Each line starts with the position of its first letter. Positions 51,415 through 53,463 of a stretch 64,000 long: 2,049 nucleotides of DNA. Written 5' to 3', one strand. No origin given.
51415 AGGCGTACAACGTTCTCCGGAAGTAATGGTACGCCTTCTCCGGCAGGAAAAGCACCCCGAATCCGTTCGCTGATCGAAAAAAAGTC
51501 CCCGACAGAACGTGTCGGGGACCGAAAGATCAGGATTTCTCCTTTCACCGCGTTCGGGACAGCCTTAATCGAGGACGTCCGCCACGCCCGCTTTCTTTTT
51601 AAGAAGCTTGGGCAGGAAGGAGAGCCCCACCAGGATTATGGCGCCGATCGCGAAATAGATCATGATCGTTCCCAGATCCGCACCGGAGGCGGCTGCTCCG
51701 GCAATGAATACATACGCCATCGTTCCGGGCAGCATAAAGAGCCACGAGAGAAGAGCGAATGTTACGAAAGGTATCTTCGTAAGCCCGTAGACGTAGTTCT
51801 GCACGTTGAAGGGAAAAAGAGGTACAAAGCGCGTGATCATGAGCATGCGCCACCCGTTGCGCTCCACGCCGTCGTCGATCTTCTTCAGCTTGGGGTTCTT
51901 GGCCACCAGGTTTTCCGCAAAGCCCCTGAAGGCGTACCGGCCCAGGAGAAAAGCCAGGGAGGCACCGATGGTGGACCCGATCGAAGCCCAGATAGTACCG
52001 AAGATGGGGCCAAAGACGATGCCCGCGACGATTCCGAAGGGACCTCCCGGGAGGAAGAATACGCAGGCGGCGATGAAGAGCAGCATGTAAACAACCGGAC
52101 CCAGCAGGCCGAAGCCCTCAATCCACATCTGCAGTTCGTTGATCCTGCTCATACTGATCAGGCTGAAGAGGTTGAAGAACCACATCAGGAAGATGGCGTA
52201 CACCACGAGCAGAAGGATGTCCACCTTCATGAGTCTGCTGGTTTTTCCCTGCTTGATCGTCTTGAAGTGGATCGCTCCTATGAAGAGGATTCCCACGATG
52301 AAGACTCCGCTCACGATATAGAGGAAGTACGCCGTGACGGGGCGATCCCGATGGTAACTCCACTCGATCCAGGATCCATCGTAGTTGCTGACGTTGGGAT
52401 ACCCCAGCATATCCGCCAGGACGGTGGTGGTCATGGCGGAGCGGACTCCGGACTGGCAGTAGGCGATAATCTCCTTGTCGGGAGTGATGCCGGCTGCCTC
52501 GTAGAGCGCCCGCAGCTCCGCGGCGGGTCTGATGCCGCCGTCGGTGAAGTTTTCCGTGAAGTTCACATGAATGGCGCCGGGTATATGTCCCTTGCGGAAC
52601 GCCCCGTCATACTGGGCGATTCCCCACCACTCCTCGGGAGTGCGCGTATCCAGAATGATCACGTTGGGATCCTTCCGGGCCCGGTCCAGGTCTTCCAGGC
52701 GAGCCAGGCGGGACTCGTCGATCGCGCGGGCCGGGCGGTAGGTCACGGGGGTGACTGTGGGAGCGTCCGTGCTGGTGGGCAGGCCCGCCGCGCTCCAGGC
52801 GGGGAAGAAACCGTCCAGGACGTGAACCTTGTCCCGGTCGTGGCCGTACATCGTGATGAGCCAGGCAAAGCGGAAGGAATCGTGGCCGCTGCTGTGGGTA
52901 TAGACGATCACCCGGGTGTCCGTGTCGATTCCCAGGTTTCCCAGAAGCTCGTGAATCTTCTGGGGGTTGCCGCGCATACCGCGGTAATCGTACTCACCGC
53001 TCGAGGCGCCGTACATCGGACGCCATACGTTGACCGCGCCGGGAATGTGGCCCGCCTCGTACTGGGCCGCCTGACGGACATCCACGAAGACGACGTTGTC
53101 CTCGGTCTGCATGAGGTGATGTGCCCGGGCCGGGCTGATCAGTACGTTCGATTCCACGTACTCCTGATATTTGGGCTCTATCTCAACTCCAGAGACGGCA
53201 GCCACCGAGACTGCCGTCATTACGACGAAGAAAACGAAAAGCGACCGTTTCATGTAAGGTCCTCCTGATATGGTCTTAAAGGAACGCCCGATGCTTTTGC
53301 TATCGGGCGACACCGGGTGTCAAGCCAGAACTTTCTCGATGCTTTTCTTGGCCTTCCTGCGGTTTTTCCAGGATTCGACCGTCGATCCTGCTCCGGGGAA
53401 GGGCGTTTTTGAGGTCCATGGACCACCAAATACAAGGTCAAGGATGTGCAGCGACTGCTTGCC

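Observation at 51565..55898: Rhodanese-DedA fusion encoded beside HdrB-like and GltD-like Fe-S/flavin redox genes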

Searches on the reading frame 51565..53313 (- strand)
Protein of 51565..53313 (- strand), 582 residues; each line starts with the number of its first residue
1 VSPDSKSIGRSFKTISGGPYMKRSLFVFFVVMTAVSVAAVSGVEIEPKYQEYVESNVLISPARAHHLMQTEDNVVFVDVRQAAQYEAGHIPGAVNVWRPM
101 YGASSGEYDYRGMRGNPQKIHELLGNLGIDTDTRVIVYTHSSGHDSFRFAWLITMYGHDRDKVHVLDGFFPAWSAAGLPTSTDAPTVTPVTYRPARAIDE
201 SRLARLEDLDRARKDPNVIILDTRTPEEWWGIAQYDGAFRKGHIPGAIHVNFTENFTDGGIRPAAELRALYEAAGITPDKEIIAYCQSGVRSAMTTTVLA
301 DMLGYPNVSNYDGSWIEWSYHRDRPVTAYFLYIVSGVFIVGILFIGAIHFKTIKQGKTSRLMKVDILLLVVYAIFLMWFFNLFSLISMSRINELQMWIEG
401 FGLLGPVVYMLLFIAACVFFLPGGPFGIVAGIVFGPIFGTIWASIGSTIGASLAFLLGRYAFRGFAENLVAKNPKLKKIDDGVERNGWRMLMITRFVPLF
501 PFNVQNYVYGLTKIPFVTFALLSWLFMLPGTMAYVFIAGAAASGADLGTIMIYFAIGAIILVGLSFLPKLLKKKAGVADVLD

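Call 3: search_protein_families(library=pfam, proteins=[window:51565-53313:-], max_evalue=0.01)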
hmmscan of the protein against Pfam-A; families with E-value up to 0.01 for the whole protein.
window:51565-53313:- (582 aa): 2 families
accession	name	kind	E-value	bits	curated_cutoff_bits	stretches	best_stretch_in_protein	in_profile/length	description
PF00581.25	Rhodanese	-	4.3e-40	136.7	22.2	2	207-319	3-100/102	Rhodanese-like domain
PF09335.16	VTT_dom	-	3.5e-26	92.5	33.9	1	421-537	1-120/123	VTT domain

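Call 4: search_protein_families(library=ncbifam, proteins=[window:51565-53313:-], max_evalue=0.01)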
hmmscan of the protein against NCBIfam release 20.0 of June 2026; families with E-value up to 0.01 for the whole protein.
window:51565-53313:- (582 aa): 15 families
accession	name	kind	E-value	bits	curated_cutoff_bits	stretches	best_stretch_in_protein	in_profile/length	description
NF008557.0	PRK11493.1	equivalog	1.1e-31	110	250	1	82-327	39-278/281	3-mercaptopyruvate sulfurtransferase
NF040901.1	SeO3_TeO2_ExtH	equivalog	1.3e-20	73.8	200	2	30-196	14-197/430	selenite/tellurite reduction operon rhodanese-like protein ExtH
NF006444.0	PRK08762.1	equivalog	3e-10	39.3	449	1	266-320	56-109/387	molybdopterin-synthase adenylyltransferase MoeB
NF045521.1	rhoda_near_glyco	subfamily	3.2e-10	40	145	1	213-320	27-110/144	rhodanese homology domain-containing protein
NF045694.1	seleno_TsoB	exception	1.1e-09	36.9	805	2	58-189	45-165/572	rhodanese/DsbD fusion-like selenoprotein TsoB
NF041203.1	rhodanese_LYCAU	equivalog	3.5e-08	33.2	115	0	274-320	71-118/126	rhodanese-related (seleno)protein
NF005902.0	PRK07878.1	equivalog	6e-07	28.7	647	0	267-325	331-388/392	adenylyltransferase/sulfurtransferase MoeZ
NF005646.0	PRK07411.1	equivalog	4.1e-06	26.2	633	0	200-329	283-390/390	molybdopterin-synthase adenylyltransferase MoeB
NF001133.1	PRK00142.1-1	equivalog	5.3e-06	26.1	170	0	207-317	111-202/229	oxygen-dependent tRNA uridine(34) hydroxylase TrhO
NF001195.0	PRK00162.1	equivalog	9e-06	26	102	0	58-95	6-42/108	thiosulfate sulfurtransferase GlpE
NF007627.0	PRK10287.1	equivalog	0.00011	22.4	102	0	274-313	53-93/104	thiosulfate sulfurtransferase PspE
TIGR04568.1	arch_SelU_Nterm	equivalog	0.00012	22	200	0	69-96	100-126/215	selenouridine synthase SelU-like subunit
NF008750.0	PRK11784.1-2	equivalog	0.00014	21.1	241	0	70-96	12-38/346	tRNA 2-selenouridine(34) synthase MnmH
TIGR02981.1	phageshock_pspE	exception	0.00015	22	126.3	0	274-313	51-91/101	thiosulfate sulfurtransferase PspE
NF008752.0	PRK11784.1-4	equivalog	0.006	15.4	266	0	68-96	13-41/357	tRNA 2-selenouridine(34) synthase MnmH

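Call 7: find_homologous_proteins(query=window:51565-53253:-)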
Query window:51565-53253:- (562 aa): 1107 proteins with E <= 0.001 among 8000 candidates; the best 120 are listed.
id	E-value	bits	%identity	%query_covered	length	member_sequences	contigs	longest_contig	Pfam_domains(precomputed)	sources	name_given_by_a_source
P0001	0.0e+0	1284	100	100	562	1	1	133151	PF09335.17,PF00581.26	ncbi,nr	ncbi:MAG: hypothetical protein EA427_10940 [Spirochaetaceae bacterium]|nr:MAG: hypothetical protein 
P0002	0.0e+0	1122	85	100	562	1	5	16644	PF09335.17,PF00581.26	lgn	-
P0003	0.0e+0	1106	84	100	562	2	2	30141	PF09335.17,PF00581.26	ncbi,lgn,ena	-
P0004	0.0e+0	1072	82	100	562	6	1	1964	PF09335.17,PF00581.26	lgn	-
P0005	0.0e+0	1051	81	100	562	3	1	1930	PF09335.17,PF00581.26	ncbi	-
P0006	0.0e+0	1046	78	100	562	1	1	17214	PF09335.17,PF00581.26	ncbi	ncbi:MAG: rhodanese-like domain-containing protein [Alkalispirochaeta sp.]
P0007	1.8e-296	1002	76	98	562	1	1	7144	PF09335.17,PF00581.26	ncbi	-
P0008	2.4e-240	817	67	90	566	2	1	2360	PF09335.17,PF00581.26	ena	-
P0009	5.0e-226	770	64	94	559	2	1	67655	PF09335.17,PF00581.26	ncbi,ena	-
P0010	1.6e-212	725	72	76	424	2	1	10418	PF00581.26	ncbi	ncbi:MAG: hypothetical protein EA428_11585, partial [Spirochaetaceae bacterium]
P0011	7.5e-204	696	56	98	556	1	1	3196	PF09335.17,PF00581.26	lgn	-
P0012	4.4e-201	687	58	94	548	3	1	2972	PF09335.17,PF00581.26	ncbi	-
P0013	2.4e-196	672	56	94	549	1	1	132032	PF09335.17,PF00581.26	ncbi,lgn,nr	ncbi:MAG: hypothetical protein EA383_10925 [Spirochaetaceae bacterium]|nr:MAG: hypothetical protein 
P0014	1.7e-178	613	70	66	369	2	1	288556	PF00581.26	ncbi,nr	ncbi:MAG: sulfurtransferase [Spirochaetia bacterium]|nr:sulfurtransferase [Spirochaetia bacterium]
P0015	3.7e-141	489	59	66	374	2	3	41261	PF09335.17,PF00581.26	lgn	-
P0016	6.2e-118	413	39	99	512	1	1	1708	PF09335.17,PF00581.26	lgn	-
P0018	2.1e-111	391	38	99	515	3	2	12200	PF09335.17,PF00581.26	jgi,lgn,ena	-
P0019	3.9e-111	390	38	96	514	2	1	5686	PF09335.17,PF00581.26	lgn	-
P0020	6.5e-111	390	38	98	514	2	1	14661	PF09335.17,PF00581.26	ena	-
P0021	3.5e-110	387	38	99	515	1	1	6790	PF09335.17,PF00581.26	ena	-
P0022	2.6e-109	384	37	93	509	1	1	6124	PF09335.17,PF00581.26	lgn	-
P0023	3.4e-109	384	37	98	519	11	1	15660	PF09335.17,PF00581.26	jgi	jgi:3-mercaptopyruvate sulfurtransferase SseA/uncharacterized membrane protein YdjX (TVP38/TMEM64 fa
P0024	7.9e-109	383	37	96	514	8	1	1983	PF09335.17,PF00581.26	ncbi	-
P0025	1.1e-108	382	36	99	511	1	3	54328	PF09335.17,PF00581.26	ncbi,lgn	-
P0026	4.7e-107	377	37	99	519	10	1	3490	PF09335.17,PF00581.26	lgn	-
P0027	1.5e-105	372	38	99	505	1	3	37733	PF09335.17,PF00581.26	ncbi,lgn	-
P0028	3.2e-104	368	36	96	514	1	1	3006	PF09335.17,PF00581.26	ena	-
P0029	2.1e-103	365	35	96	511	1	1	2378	PF09335.17,PF00581.26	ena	-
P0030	2.6e-97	345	34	99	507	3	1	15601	PF09335.17,PF00581.26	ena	-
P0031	5.0e-89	317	53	50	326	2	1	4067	PF00581.26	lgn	-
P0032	5.7e-88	314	52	50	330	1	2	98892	PF00581.26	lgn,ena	-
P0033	1.8e-87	312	50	50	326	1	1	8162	PF00581.26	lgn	-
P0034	1.4e-86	309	48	53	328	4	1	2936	PF00581.26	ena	-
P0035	3.6e-86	308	46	54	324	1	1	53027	PF00581.26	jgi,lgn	jgi:thiosulfate/3-mercaptopyruvate sulfurtransferase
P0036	1.2e-82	296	48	50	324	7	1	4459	PF00581.26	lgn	-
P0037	9.0e-81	290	47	54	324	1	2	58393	PF00581.26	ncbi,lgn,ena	-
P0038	3.2e-80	288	47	51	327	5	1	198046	PF00581.26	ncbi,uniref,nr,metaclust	ncbi:sulfurtransferase [Caloranaerobacter ferrireducens]|uniref:sulfurtransferase n=1 Tax=Caloranaer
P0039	6.0e-80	287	48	50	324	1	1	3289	PF00581.26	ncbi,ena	-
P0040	9.0e-80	287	44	54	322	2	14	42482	PF00581.26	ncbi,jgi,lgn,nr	ncbi:MAG: thiosulfate/3-mercaptopyruvate sulfurtransferase [Clostridiales bacterium]|jgi:thiosulfate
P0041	1.6e-79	286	47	50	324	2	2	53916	PF00581.26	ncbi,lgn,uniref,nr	ncbi:sulfurtransferase [Maledivibacter halophilus]|uniref:Sulfurtransferase n=1 Tax=Maledivibacter h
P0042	2.2e-79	286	45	54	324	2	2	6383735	PF00581.26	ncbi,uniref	ncbi:sulfurtransferase [Wukongibacter baidiensis]|uniref:sulfurtransferase n=1 Tax=Wukongibacter bai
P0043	2.4e-79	285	44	54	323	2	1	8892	PF00581.26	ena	-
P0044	3.1e-79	285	48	50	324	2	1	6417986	PF00581.26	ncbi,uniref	ncbi:rhodanese-like domain-containing protein [Wukongibacter sp. M2B1]|uniref:rhodanese-like domain-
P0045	1.1e-78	283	47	50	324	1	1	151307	PF00581.26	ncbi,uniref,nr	ncbi:sulfurtransferase [Clostridium sp. D2Q-11]|uniref:Sulfurtransferase n=1 Tax=Anaeromonas frigori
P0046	1.9e-78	282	46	50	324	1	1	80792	PF00581.26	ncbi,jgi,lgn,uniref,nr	ncbi:sulfurtransferase [Paramaledivibacter caminithermalis]|jgi:thiosulfate/3-mercaptopyruvate sulfu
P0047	2.0e-78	282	46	50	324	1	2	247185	PF00581.26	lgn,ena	-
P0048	1.4e-77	280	48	50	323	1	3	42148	PF00581.26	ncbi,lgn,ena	-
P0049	2.6e-77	279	47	50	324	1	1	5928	PF00581.26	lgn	-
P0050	2.9e-77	279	47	51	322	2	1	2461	PF00581.26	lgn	-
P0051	9.0e-77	277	45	54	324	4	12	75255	PF00581.26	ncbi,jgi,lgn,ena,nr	ncbi:MAG: thiosulfate/3-mercaptopyruvate sulfurtransferase [Candidatus Petromonas sp.]|jgi:thiosulfa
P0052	1.6e-76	276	48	50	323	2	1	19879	PF00581.26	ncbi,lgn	ncbi:MAG: sulfurtransferase [Thermotaleaceae bacterium]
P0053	1.3e-75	273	47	51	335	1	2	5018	PF00581.26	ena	-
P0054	4.5e-75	271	47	52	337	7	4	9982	PF00581.26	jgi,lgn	jgi:thiosulfate/3-mercaptopyruvate sulfurtransferase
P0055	6.7e-75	271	47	50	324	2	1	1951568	PF00581.26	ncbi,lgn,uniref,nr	ncbi:sulfurtransferase [Senegalia massiliensis]|uniref:sulfurtransferase n=1 Tax=Senegalia massilien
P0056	1.2e-74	270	44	54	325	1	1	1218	PF00581.26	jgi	jgi:thiosulfate/3-mercaptopyruvate sulfurtransferase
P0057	9.6e-74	267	38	69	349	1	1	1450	PF09335.17,PF00581.26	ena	-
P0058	2.1e-73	266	43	53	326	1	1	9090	PF00581.26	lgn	-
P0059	1.7e-72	263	45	50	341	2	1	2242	PF00581.26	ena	-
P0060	1.9e-72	263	45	50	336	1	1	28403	PF00581.26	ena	-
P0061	1.0e-71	260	42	54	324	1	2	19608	PF00581.26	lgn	-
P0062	1.4e-71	260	42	54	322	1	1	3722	PF00581.26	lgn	-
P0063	1.8e-71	259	46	52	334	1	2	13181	PF00581.26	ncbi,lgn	ncbi:MAG: sulfurtransferase [Spirochaetaceae bacterium]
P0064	2.3e-71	259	43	50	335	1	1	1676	PF00581.26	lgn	-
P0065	1.5e-70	256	43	54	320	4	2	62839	PF00581.26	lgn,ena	-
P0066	1.7e-70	256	44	53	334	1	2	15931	PF00581.26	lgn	-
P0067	5.3e-70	255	39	47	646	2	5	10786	PF00581.26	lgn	-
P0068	2.7e-69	252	45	49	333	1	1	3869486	PF00581.26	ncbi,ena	-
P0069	4.7e-69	251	42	54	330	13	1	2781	PF00581.26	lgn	-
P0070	7.4e-69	251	41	54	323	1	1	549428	PF00581.26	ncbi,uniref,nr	ncbi:sulfurtransferase [Alkalithermobacter paradoxus]|uniref:Sulfurtransferase n=1 Tax=Alkalithermob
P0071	7.7e-69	251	45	50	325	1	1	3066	PF00581.26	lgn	-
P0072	1.5e-68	250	43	52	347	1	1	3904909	PF00581.26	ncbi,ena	-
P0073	4.5e-68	248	44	50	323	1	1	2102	PF00581.26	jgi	-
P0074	7.3e-66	241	45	48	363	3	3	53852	PF00581.26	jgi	jgi:thiosulfate/3-mercaptopyruvate sulfurtransferase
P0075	1.3e-65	240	43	49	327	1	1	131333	PF00581.26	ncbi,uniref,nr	ncbi:sulfurtransferase [Sansalvadorimonas sp. 2012CJ34-2]|uniref:Sulfurtransferase n=1 Tax=Parendozo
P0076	1.3e-65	240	43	50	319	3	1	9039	PF00581.26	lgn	-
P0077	1.9e-65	239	42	50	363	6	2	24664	PF00581.26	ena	-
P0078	4.9e-64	235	41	52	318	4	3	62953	PF00581.26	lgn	-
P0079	6.1e-64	235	41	51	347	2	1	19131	PF00581.26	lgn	-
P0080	2.9e-63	232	39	54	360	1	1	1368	PF00581.26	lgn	-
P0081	3.1e-63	232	40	53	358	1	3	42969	PF00581.26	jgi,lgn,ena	-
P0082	1.9e-62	230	37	45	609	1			PF00581.26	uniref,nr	uniref:Sulfurtransferase n=1 Tax=Marinobacter nauticus TaxID=2743 RepID=A0A455VZV1_MARNT|nr:hypothet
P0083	5.2e-62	228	41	53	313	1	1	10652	PF00581.26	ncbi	-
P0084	5.4e-62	228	39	53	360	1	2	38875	PF00581.26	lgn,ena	-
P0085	7.1e-62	228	42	49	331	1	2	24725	PF00581.26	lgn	-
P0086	9.3e-62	227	40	49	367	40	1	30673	PF00581.26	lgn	-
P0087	1.6e-61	227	41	54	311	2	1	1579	PF00581.26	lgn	-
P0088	2.5e-61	226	39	53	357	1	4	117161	PF00581.26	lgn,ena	-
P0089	5.9e-61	225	39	53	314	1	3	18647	PF00581.26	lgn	-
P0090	8.0e-61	224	40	53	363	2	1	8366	PF00581.26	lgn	-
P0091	1.2e-60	224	40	52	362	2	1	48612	PF00581.26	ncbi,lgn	ncbi:MAG: sulfurtransferase [Phaeodactylibacter sp.]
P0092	6.9e-60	221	39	53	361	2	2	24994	PF00581.26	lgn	-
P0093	9.5e-60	221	41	49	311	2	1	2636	PF00581.26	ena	-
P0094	3.1e-59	219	32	48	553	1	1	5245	PF00581.26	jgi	jgi:thiosulfate/3-mercaptopyruvate sulfurtransferase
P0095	3.3e-59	219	38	54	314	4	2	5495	PF00581.26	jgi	jgi:thiosulfate/3-mercaptopyruvate sulfurtransferase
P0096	1.2e-58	217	38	53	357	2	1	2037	PF00581.26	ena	-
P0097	1.2e-58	217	39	51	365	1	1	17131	PF00581.26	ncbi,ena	-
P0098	2.2e-58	216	38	54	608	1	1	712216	PF04116.20,PF00581.26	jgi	jgi:3-mercaptopyruvate sulfurtransferase SseA/sterol desaturase/sphingolipid hydroxylase (fatty acid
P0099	2.9e-58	216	38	53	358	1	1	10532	PF00581.26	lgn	-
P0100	3.2e-58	216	40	49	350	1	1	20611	PF00581.26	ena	-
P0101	3.5e-58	216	41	47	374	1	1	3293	PF00581.26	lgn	-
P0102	5.8e-58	215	39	52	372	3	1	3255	PF00581.26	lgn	-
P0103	6.9e-58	215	39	48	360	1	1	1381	PF00581.26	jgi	-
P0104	8.4e-58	214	41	49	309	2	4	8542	PF00581.26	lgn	-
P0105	9.6e-58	214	40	49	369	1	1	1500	PF00581.26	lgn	-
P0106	1.9e-57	213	41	48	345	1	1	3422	PF00581.26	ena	-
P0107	4.4e-57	212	39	54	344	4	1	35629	PF00581.26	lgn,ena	-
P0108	5.8e-57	211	41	49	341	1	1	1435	PF00581.26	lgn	-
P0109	7.1e-57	211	37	53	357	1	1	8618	PF00581.26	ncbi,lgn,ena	-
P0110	9.1e-57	211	39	51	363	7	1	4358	PF00581.26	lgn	-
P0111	9.7e-57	211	40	49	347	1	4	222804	PF00581.26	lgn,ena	-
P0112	1.0e-56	211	40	53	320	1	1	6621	PF00581.26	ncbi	ncbi:MAG: sulfurtransferase [Halanaerobium sp.]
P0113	1.1e-56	211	39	51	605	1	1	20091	PF04116.20,PF00581.26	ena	-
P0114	1.3e-56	210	41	49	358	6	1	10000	PF00581.26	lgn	-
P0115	1.5e-56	210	40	51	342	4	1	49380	PF00581.26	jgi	jgi:thiosulfate/3-mercaptopyruvate sulfurtransferase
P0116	1.7e-56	210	34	48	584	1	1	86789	PF00581.26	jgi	jgi:thiosulfate/3-mercaptopyruvate sulfurtransferase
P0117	2.0e-56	210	37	54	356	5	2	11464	PF00581.26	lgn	-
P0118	2.0e-56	210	39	49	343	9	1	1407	PF00581.26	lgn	-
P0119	2.5e-56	209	38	52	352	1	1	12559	PF00581.26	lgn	-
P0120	3.9e-56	209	41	48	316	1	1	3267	PF00581.26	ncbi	-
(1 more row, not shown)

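Call 8: find_encoding_contigs(protein=P0013, flank=8000, max_places=2)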
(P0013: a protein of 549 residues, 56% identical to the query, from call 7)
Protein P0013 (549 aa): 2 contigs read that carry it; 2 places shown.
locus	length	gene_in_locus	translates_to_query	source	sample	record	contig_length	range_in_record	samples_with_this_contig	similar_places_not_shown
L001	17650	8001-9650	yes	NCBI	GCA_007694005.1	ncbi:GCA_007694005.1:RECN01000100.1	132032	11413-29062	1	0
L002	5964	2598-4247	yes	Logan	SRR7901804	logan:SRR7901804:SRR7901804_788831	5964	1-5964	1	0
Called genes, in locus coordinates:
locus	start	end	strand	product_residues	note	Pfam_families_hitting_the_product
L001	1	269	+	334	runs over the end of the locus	PF08447:PAS_3, PF07568:HisKA_2, PF13581:HATPase_c_2, PF02518:HATPase_c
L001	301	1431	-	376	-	PF01590:GAF (faint)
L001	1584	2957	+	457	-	PF07690:MFS_1, PF13347:MFS_2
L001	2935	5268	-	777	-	PF13188:PAS_8 (faint), PF00989:PAS (weak), PF08448:PAS_4 (weak), PF13426:PAS_9, PF00990:GGDEF, PF00563:EAL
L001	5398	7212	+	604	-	PF14691:Fer4_20, PF00070:Pyr_redox (faint), PF01262:AlaDh_PNT_C (faint), PF07992:Pyr_redox_2, PF12831:FAD_oxidored (weak), PF13450:NAD_binding_8 (weak), PF13738:Pyr_redox_3 (faint)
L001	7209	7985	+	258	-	PF02754:CCG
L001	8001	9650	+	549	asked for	PF00581:Rhodanese, PF09335:VTT_dom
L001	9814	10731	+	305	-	PF00581:Rhodanese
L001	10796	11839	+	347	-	PF00850:Hist_deacetyl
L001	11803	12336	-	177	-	PF00156:Pribosyltran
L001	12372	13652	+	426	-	PF03435:Sacchrp_dh_NADP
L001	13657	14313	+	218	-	PF02586:SRAP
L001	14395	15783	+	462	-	PF03606:DcuC, PF03806:ABG_transport (weak)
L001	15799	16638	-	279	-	PF00248:Aldo_ket_red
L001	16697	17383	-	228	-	PF01325:Fe_dep_repress, PF02742:Fe_dep_repr_C, PF04023:FeoA (weak)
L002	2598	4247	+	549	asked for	PF00581:Rhodanese, PF09335:VTT_dom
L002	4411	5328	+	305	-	PF00581:Rhodanese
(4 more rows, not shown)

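Call 9: find_encoding_contigs(protein=P0009, flank=8000, max_places=2)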
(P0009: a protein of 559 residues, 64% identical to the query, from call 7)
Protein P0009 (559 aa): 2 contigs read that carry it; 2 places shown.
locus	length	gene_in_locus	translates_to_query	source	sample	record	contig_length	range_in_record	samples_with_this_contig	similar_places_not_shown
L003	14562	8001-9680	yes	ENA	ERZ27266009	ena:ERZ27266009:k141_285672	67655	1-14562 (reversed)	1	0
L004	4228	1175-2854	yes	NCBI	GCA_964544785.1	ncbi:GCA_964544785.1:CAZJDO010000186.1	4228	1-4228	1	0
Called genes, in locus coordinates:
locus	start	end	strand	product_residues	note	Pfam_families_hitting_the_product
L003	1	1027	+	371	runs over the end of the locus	PF13593:SBF_like, PF01758:SBF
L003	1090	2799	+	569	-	PF01368:DHH, PF00571:CBS (weak), PF02833:DHHA2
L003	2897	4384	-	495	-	PF00474:SSF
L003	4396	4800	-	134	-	-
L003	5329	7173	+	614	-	PF14691:Fer4_20, PF00070:Pyr_redox (faint), PF01262:AlaDh_PNT_C (faint), PF01266:DAO (faint), PF07992:Pyr_redox_2, PF12831:FAD_oxidored (weak), PF13738:Pyr_redox_3 (faint), PF13450:NAD_binding_8 (weak)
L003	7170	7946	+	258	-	PF02754:CCG (weak)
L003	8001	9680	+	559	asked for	PF00581:Rhodanese, PF09335:VTT_dom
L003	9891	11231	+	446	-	PF01266:DAO (faint), PF07992:Pyr_redox_2, PF13738:Pyr_redox_3, PF00070:Pyr_redox, PF02852:Pyr_redox_dim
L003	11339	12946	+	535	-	PF00370:FGGY_N, PF02782:FGGY_C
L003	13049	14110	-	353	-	PF01210:NAD_Gly3P_dh_N, PF07479:NAD_Gly3P_dh_C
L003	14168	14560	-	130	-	?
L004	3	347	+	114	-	?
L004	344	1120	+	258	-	PF02754:CCG (weak)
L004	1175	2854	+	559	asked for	PF00581:Rhodanese, PF09335:VTT_dom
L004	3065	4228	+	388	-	?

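Call 10: find_encoding_contigs(protein=P0025, flank=8000, max_places=3)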
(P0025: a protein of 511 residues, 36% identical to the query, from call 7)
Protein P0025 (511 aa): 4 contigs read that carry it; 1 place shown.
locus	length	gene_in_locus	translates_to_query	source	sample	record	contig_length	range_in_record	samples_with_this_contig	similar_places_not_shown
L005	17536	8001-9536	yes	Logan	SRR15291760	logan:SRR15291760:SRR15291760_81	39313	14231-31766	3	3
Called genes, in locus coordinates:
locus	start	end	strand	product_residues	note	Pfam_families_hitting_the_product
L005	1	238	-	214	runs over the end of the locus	PF04961:FTCD_C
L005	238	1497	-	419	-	PF07969:Amidohydro_3 (weak), PF01979:Amidohydro_1, PF07969:Amidohydro_3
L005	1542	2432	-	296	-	PF07837:FTCD_N, PF02971:FTCD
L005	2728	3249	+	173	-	PF13238:AAA_18, PF13671:AAA_33, PF01202:SKI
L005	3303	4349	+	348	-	PF05343:Peptidase_M42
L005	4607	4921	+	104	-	PF01022:HTH_5 (weak)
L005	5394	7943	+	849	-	PF14691:Fer4_20, PF13434:Lys_Orn_oxgnase (faint), PF13738:Pyr_redox_3 (faint), PF07992:Pyr_redox_2, PF13241:NAD_binding_7 (faint), PF02754:CCG (weak)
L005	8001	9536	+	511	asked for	PF00581:Rhodanese, PF09335:VTT_dom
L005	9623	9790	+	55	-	-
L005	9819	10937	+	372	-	PF01547:SBP_bac_1, PF13416:SBP_bac_8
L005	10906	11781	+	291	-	PF00528:BPD_transp_1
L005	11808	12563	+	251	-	PF00528:BPD_transp_1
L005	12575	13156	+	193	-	PF01066:CDP-OH_P_transf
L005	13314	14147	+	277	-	PF00581:Rhodanese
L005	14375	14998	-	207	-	PF00753:Lactamase_B, PF23023:Anti-Pycsar_Apyc1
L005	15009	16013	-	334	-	PF00962:A_deaminase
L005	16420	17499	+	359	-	PF00817:IMS, PF21999:IMS_HHH_1, PF11799:IMS_C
